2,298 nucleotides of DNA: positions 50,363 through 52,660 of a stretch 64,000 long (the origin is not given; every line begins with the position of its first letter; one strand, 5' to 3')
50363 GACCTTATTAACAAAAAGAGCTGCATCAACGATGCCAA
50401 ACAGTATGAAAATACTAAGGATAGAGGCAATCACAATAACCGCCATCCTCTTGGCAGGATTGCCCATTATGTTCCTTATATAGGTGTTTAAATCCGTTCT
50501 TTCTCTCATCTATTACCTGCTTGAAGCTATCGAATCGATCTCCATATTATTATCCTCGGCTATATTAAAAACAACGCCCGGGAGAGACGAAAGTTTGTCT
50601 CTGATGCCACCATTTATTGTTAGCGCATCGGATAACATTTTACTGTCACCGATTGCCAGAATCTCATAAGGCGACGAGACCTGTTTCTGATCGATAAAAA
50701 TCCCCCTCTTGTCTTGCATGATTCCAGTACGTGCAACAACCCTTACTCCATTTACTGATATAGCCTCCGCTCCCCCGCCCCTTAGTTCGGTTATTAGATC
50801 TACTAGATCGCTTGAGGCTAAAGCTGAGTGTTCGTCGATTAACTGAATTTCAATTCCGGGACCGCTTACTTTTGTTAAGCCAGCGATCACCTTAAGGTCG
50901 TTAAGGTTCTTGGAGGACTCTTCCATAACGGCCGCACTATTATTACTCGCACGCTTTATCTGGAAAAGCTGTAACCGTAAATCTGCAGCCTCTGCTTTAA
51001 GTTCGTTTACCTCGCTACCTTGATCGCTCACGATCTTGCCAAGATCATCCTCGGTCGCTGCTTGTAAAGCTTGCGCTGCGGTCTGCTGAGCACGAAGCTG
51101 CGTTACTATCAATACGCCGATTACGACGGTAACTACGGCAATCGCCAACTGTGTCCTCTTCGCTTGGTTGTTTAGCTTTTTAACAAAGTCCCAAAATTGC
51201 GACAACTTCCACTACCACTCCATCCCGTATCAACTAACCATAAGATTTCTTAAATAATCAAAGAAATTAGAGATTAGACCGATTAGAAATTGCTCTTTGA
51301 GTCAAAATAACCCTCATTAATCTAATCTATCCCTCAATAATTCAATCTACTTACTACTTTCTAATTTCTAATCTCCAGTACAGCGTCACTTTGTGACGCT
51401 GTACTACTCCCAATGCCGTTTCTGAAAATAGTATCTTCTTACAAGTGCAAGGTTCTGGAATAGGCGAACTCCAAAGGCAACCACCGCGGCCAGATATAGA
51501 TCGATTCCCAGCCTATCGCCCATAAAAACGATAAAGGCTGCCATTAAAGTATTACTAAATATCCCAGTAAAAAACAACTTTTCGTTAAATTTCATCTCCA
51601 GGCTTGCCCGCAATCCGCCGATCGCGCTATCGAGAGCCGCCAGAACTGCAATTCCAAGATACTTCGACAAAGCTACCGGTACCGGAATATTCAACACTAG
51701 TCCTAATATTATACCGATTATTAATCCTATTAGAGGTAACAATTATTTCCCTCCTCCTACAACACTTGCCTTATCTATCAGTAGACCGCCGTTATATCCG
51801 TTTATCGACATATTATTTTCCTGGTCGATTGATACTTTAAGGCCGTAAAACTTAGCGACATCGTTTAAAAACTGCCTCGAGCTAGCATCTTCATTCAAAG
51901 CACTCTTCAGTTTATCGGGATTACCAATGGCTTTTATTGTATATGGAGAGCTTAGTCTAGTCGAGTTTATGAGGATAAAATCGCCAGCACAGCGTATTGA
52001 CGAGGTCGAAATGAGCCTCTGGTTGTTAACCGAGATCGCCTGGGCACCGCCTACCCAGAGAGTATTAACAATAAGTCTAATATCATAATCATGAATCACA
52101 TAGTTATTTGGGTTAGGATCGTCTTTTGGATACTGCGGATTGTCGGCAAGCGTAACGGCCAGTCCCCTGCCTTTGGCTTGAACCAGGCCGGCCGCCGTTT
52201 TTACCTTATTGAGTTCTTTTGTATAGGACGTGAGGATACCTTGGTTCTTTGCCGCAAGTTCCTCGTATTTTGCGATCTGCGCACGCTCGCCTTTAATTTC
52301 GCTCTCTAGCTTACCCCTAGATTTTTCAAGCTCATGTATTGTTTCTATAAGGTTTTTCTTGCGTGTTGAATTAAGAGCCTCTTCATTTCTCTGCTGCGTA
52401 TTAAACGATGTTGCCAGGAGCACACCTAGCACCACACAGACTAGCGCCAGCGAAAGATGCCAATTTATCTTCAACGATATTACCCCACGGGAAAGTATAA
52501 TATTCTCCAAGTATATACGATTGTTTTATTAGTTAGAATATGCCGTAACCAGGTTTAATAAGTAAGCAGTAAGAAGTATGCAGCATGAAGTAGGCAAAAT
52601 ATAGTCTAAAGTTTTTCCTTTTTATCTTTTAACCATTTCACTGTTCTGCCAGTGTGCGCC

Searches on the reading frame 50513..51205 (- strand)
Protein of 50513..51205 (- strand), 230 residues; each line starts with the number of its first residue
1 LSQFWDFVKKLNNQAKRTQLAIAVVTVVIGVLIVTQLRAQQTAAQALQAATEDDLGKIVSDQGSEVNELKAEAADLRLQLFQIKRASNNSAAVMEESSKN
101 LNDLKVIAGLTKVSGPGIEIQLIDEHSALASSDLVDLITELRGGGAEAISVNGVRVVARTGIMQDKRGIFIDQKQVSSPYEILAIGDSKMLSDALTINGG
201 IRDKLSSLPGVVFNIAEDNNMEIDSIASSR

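Call 63: search_protein_families(library=pfam, proteins=[window:50513-51205:-], max_evalue=1e-12)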
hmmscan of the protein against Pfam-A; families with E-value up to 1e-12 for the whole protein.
window:50513-51205:- (230 aa): 1 family
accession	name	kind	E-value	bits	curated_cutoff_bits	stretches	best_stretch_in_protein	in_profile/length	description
PF05949.17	DUF881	-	8.9e-32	110.4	25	1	101-227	2-137/146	Bacterial protein of unknown function (DUF881)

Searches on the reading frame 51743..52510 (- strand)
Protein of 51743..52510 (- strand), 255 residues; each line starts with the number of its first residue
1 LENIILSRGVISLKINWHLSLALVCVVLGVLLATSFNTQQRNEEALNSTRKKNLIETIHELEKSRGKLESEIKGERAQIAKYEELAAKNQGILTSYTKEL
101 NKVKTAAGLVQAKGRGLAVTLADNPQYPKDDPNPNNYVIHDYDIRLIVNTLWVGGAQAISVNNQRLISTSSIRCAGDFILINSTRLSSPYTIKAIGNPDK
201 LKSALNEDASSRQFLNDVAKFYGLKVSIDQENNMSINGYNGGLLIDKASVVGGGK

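Call 63: search_protein_families(library=pfam, proteins=[window:51743-52510:-], max_evalue=1e-12)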
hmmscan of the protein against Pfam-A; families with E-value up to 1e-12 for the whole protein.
window:51743-52510:- (255 aa): 1 family
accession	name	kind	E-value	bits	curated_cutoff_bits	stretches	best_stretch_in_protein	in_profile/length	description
PF05949.17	DUF881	-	3.5e-44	150.6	25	1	99-242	1-139/146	Bacterial protein of unknown function (DUF881)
